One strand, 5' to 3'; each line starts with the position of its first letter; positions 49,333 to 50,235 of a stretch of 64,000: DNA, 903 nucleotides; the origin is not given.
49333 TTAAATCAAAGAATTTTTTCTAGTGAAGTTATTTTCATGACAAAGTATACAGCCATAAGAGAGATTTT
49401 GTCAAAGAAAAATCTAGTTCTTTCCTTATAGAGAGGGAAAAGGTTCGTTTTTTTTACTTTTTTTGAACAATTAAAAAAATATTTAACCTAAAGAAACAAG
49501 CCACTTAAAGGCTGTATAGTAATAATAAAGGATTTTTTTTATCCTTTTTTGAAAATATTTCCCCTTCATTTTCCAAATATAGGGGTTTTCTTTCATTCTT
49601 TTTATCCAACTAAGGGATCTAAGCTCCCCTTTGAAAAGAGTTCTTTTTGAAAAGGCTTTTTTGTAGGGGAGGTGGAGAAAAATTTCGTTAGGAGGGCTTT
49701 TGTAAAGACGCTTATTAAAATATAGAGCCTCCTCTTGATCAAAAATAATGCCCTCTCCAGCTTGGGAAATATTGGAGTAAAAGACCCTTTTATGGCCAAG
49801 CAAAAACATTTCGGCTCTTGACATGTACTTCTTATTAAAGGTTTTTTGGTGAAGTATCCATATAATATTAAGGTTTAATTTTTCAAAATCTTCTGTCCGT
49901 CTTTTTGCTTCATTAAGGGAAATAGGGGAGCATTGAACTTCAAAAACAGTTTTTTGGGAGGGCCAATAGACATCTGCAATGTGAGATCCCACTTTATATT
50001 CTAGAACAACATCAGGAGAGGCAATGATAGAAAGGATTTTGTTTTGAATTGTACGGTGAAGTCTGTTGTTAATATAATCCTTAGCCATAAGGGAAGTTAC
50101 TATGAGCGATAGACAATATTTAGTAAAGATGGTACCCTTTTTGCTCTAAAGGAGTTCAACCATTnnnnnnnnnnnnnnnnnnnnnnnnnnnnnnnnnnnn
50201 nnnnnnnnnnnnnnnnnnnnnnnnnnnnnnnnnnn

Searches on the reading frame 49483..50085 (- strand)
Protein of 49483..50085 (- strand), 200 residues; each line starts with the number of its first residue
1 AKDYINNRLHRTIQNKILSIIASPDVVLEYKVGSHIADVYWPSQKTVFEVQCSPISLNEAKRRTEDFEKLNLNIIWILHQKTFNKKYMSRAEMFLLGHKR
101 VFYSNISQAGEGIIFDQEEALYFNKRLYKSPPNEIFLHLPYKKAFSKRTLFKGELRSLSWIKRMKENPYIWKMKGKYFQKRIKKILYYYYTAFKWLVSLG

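Call 72: search_protein_families(library=pfam, proteins=[window:49483-50085:-], max_evalue=0.00001)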
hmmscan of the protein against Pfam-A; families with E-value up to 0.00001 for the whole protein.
window:49483-50085:- (200 aa): 1 family
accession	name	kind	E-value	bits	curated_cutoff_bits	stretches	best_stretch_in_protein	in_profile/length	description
PF06054.18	CoiA_nuc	-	1.5e-10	41.9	20.3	1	37-94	36-95/158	Competence protein CoiA, nuclease-like domain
